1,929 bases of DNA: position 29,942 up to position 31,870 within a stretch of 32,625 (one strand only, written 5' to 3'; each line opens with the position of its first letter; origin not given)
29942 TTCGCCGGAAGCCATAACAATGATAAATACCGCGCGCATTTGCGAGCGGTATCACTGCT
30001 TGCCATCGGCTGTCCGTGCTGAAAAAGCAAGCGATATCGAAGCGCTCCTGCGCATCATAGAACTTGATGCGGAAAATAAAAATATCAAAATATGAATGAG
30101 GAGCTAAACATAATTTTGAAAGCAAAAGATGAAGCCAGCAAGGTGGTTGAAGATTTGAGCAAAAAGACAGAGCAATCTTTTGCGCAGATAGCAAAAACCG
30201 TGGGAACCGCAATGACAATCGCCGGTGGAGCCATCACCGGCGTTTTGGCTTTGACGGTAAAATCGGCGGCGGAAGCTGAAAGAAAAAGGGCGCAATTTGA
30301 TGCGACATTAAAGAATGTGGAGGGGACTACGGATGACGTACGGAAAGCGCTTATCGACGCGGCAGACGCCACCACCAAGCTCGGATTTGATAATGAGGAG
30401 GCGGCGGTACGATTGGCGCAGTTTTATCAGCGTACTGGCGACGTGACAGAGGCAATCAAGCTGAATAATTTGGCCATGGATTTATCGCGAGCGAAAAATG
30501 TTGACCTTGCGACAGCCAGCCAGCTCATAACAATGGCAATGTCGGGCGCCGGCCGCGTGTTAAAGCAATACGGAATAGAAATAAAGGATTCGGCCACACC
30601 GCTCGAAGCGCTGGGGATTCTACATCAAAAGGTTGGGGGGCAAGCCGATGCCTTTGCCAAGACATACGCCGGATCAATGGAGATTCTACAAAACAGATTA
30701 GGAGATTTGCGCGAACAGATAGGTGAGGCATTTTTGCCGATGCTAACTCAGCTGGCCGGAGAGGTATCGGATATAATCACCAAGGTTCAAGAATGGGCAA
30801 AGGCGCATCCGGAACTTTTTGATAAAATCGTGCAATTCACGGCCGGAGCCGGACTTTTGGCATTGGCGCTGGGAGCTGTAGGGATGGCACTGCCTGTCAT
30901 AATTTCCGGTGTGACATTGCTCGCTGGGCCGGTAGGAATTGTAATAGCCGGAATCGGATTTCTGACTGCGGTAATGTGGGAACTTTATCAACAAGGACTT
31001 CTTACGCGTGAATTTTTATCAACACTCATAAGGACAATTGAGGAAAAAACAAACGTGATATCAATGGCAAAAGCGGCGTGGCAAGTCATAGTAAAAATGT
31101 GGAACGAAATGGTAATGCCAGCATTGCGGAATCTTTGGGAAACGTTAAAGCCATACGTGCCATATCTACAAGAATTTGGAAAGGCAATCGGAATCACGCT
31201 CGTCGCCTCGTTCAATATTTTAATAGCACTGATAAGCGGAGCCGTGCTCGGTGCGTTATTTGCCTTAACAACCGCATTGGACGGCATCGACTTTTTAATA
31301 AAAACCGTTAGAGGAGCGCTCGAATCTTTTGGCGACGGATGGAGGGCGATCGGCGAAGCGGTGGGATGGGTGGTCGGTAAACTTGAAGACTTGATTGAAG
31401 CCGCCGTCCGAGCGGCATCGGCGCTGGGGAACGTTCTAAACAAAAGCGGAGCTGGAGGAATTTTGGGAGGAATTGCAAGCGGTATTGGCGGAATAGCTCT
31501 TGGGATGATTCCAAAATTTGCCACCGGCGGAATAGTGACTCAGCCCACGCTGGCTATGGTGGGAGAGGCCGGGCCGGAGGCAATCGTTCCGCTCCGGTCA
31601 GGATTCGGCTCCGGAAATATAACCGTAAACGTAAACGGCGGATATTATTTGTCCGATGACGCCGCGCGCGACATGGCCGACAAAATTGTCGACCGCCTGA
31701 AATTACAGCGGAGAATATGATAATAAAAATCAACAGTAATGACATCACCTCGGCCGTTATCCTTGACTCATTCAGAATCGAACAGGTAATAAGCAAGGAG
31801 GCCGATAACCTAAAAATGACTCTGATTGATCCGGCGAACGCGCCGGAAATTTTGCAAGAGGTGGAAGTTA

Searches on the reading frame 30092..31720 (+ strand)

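Call 9: search_protein_families(library=phrogs, proteins=[window:30092-31720:+], max_evalue=0.01)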
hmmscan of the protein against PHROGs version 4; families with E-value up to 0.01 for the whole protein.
window:30092-31720:+ (542 aa): 27 families (the best 25 are shown)
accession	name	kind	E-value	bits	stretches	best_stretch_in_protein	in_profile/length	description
phrog_991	-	tail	1.3e-28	100.2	2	185-535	553-909/1966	tail length tape measure protein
phrog_28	-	tail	1.6e-19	71.1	1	184-295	543-670/1228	tail length tape measure protein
phrog_1272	-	tail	2.1e-11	43.3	2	190-438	530-812/1606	tail length tape measure protein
phrog_3981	-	tail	6.6e-11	43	1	13-501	77-504/584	tail length tape measure protein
phrog_167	-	tail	3.6e-10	39.2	2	11-467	305-712/1555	tail length tape measure protein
phrog_17727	-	tail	2.9e-09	37.5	1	187-288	125-224/443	tail length tape measure protein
phrog_794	-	tail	2.4e-08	34.2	1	179-476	466-642/763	tail length tape measure protein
phrog_1533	-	tail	4e-08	32.3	2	184-362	514-640/1688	tail length tape measure protein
phrog_26804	-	unknown function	2.3e-07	30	1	118-295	224-408/1066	-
phrog_1535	-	tail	5.1e-07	29.2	1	3-502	725-1086/1152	tail length tape measure protein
phrog_4200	-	tail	5.6e-07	29.4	1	185-296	110-236/732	tail length tape measure protein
phrog_305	-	tail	8.9e-07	28.9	1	28-468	297-690/1001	tail length tape measure protein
phrog_34252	-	lysis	5.4e-06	26.3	1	435-509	388-460/1036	endolysin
phrog_10093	-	tail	7.2e-06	24.6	1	475-510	1801-1837/1899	tail length tape measure protein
phrog_28918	-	unknown function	1.9e-05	23.4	0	475-502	1330-1357/1445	-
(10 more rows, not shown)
